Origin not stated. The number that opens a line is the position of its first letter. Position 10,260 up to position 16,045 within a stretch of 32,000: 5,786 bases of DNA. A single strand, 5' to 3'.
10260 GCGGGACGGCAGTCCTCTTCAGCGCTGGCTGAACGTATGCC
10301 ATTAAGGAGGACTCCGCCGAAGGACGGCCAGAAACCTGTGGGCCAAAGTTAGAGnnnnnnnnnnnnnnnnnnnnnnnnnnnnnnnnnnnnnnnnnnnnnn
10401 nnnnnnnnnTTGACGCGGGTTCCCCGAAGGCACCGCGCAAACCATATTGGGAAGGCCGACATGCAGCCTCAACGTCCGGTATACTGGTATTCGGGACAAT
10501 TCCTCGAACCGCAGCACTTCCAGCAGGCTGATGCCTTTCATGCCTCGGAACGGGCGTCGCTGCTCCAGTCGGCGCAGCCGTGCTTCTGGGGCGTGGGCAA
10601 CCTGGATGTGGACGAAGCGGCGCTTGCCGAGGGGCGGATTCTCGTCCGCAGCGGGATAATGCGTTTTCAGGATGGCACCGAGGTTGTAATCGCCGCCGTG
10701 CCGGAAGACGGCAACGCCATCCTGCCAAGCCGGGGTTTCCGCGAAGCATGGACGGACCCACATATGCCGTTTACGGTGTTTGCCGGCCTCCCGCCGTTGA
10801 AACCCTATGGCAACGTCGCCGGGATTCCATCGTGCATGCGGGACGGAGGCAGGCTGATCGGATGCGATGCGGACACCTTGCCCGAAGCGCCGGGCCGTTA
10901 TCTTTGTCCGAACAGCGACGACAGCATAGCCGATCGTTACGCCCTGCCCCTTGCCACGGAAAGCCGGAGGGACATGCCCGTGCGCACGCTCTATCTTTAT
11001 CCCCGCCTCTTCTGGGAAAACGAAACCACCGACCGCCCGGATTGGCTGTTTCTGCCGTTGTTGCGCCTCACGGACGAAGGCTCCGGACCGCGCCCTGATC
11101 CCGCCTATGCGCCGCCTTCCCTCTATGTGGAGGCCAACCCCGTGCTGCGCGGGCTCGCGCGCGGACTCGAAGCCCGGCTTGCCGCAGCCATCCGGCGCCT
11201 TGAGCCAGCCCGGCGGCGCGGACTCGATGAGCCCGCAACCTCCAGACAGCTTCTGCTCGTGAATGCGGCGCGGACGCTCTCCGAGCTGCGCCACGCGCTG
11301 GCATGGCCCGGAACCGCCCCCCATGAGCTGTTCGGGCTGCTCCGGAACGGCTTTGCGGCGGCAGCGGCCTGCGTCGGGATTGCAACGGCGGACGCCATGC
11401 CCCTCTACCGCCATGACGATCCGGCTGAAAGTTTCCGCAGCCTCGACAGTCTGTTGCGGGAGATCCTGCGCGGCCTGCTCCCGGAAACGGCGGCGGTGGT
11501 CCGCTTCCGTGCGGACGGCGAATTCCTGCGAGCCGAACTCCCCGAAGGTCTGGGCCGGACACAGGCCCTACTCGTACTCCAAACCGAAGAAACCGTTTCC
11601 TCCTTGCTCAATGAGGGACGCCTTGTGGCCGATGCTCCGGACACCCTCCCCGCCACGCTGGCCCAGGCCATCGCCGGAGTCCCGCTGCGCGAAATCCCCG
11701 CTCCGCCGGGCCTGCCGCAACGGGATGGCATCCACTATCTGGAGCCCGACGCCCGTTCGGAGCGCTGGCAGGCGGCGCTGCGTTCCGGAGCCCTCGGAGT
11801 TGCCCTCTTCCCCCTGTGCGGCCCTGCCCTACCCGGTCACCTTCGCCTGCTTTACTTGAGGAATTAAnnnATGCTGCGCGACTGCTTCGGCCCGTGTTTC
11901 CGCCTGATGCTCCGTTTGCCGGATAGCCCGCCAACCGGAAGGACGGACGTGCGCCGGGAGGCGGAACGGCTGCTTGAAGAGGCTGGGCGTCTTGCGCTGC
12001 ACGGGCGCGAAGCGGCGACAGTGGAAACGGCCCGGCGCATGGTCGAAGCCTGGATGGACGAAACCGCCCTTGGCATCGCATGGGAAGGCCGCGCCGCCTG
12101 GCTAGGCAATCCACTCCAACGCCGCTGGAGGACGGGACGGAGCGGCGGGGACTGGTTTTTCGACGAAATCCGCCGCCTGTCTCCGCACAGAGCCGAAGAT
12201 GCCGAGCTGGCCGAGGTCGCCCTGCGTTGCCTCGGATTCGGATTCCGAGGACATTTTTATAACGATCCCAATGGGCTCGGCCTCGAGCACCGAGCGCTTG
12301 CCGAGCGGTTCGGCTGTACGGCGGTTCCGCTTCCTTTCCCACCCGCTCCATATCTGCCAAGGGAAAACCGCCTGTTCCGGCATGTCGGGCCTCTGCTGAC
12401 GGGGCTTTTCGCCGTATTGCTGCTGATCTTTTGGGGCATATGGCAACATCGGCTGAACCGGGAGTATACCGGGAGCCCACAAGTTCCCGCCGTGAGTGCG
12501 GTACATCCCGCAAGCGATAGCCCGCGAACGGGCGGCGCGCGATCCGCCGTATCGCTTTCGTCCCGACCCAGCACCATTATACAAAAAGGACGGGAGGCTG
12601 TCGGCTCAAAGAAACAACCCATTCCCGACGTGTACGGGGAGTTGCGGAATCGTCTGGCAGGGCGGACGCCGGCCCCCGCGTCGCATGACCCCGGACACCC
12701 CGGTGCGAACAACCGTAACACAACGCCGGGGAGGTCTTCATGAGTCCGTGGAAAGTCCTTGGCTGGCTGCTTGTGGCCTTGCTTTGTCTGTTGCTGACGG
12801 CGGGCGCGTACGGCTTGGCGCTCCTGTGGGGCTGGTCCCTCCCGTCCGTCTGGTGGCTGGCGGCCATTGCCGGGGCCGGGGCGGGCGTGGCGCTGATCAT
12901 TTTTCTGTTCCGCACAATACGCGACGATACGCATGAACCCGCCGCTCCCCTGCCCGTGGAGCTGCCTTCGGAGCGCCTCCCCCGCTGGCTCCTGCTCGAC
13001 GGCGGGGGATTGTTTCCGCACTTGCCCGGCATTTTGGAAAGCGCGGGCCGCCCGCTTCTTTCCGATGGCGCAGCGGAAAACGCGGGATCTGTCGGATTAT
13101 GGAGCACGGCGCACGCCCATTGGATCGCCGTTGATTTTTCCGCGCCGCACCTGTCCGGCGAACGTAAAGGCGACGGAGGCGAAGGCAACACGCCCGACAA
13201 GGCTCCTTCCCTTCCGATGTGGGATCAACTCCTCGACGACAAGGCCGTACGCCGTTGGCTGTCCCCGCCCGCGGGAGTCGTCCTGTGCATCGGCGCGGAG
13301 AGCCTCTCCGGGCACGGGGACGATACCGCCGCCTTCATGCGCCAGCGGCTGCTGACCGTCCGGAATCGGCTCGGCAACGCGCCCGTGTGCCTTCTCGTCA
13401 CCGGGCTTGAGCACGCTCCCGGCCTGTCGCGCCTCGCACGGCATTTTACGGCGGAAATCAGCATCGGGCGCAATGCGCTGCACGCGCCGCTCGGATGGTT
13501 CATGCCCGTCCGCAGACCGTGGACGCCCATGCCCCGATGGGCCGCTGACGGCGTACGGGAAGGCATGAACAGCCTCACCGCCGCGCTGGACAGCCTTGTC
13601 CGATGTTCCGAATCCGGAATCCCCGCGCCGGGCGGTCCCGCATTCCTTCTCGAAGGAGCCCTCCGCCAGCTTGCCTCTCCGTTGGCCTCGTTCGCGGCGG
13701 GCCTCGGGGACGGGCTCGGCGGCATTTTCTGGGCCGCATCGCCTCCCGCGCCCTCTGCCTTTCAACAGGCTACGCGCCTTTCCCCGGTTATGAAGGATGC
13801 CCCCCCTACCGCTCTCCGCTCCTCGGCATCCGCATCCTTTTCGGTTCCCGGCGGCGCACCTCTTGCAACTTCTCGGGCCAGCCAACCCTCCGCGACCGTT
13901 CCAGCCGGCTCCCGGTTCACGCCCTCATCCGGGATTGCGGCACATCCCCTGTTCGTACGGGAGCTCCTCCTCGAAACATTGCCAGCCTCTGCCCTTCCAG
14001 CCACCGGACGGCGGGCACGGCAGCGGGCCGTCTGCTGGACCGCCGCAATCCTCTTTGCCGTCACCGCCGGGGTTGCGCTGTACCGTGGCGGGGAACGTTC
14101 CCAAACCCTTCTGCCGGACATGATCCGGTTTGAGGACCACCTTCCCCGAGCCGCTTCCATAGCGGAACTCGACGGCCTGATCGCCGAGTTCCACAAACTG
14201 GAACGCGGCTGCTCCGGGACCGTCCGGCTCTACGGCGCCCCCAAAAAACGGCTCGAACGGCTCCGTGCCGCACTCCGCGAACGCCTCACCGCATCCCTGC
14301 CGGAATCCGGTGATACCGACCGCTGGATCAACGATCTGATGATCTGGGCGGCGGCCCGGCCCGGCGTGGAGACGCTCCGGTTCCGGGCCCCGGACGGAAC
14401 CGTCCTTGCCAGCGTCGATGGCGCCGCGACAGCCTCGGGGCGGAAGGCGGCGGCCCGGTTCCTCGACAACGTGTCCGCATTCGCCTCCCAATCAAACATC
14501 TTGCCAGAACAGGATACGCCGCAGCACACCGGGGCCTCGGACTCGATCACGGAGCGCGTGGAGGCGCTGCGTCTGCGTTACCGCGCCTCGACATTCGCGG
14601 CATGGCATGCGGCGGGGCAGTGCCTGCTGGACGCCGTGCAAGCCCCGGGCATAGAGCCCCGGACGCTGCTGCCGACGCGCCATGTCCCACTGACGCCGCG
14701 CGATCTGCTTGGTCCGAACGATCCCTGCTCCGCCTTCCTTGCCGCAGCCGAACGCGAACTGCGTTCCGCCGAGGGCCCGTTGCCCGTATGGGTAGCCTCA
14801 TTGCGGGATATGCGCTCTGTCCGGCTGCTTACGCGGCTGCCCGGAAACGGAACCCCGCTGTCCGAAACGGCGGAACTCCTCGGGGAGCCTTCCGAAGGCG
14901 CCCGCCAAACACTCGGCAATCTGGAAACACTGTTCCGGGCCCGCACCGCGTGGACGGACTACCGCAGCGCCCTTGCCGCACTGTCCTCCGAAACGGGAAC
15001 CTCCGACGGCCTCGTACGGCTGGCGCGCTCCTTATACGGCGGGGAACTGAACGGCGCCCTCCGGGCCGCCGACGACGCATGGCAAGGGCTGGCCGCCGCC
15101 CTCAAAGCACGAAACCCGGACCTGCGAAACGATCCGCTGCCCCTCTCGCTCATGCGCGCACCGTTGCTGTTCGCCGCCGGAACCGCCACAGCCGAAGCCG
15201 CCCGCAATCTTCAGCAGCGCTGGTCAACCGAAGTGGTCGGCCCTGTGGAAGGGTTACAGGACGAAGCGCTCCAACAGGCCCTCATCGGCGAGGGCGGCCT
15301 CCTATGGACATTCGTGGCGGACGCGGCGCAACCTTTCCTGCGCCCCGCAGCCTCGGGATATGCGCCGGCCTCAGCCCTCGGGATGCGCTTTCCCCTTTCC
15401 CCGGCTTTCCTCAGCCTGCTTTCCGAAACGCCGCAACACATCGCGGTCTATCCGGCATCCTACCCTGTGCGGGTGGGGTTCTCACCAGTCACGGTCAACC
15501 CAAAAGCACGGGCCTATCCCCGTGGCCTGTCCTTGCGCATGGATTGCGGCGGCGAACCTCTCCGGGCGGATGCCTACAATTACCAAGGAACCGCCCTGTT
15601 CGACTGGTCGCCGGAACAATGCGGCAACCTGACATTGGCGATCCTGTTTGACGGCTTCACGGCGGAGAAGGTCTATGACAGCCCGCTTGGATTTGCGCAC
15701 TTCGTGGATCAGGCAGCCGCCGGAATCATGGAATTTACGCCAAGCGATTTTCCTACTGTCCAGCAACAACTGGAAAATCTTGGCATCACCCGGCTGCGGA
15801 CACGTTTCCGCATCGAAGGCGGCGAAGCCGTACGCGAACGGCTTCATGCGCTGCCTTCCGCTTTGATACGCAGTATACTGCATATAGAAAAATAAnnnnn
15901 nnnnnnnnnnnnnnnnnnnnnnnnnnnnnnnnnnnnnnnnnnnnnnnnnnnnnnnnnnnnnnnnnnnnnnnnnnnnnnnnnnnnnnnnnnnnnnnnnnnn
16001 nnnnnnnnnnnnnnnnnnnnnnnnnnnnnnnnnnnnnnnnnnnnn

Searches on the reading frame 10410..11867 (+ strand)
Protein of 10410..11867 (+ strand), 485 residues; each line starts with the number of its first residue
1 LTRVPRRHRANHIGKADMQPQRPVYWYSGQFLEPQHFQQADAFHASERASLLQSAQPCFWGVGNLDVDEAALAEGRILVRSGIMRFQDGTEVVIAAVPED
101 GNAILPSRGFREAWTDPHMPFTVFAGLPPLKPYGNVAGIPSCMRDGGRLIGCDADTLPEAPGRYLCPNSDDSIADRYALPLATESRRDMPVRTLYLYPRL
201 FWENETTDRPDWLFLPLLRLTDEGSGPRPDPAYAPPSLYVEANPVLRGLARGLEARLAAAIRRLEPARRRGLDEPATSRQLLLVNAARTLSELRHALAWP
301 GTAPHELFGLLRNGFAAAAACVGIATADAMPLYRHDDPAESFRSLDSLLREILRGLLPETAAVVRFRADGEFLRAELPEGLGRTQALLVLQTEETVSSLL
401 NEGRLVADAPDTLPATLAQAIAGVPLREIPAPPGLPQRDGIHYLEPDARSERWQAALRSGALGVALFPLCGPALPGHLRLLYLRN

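Call 6: search_protein_families(library=ncbifam, proteins=[window:10410-11867:+], max_evalue=0.001)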
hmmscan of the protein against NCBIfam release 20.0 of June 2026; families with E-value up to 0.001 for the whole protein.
window:10410-11867:+ (485 aa): 1 family
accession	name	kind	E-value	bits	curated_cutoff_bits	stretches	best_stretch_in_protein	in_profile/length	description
TIGR03353.2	VI_chp_4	equivalog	4.3e-53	181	100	1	23-464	2-413/429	type VI secretion system baseplate subunit TssK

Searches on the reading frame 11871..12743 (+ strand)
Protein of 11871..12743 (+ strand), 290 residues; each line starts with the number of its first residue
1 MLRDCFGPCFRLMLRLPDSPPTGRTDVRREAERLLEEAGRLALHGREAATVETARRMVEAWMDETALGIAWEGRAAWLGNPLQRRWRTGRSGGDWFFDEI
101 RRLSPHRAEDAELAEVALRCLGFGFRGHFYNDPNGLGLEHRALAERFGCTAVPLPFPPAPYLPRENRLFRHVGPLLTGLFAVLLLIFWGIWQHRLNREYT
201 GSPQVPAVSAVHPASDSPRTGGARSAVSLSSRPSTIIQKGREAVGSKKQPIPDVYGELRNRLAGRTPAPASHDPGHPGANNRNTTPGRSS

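Call 6: search_protein_families(library=ncbifam, proteins=[window:11871-12743:+], max_evalue=0.001)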
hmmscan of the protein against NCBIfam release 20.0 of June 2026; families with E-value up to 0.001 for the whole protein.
window:11871-12743:+ (290 aa): 4 families
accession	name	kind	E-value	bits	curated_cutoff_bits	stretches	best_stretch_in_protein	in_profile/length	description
TIGR03349.1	IV_VI_DotU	subfamily_domain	1.2e-22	80.8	89.95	1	2-197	3-208/211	DotU/TssL family secretion system protein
NF005999.0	PRK08126.1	subfamily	2.3e-08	33.3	571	1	58-135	122-199/432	hypothetical protein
NF038239.1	T6SS_TssL_short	exception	1.1e-06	28.3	180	1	46-132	48-136/207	type VI secretion system protein TssL, short form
NF005444.0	PRK07033.1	equivalog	3.4e-05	23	520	1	49-130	98-179/438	DotU family type VI secretion system protein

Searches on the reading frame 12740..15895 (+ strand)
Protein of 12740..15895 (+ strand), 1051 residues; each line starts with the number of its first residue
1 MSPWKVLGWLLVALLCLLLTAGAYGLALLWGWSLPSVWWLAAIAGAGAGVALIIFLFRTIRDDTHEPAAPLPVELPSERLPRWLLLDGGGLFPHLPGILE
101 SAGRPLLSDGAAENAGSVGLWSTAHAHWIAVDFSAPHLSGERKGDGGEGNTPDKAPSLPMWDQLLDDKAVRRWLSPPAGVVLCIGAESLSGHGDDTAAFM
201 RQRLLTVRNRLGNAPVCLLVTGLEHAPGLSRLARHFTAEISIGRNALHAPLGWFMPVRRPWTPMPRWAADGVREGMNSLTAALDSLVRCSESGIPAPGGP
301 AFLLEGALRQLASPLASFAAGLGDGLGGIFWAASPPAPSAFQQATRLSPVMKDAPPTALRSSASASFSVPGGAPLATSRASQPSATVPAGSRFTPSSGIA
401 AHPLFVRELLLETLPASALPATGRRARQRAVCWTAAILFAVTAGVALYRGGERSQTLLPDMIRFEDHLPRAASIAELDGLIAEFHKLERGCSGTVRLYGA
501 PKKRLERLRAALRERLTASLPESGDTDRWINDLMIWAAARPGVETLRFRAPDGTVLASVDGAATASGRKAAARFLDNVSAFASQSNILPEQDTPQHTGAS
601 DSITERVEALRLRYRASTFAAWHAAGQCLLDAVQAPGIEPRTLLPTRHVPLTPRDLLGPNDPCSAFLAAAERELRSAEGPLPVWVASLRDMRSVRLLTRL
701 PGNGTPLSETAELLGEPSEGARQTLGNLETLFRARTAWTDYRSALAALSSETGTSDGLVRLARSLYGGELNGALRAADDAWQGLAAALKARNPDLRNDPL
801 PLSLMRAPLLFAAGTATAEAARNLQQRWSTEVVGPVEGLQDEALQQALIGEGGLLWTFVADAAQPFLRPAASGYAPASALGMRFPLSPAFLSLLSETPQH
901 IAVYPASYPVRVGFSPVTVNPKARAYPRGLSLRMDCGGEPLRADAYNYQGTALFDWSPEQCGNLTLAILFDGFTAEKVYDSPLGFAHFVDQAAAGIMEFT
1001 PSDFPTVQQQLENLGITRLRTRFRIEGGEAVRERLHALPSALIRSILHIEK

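Call 6: search_protein_families(library=ncbifam, proteins=[window:12740-15895:+], max_evalue=0.001)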
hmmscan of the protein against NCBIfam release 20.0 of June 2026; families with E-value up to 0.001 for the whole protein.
window:12740-15895:+ (1051 aa): 0 families

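Call 21: search_protein_families(library=pfam, proteins=[window:12740-15895:+], max_evalue=0.001)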
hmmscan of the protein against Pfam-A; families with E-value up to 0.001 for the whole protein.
window:12740-15895:+ (1051 aa): 1 family
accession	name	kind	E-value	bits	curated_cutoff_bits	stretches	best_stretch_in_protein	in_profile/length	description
PF14331.11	IcmF-related_N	-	2.5e-07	30.8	25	1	161-320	8-164/259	IcmF-related N-terminal domain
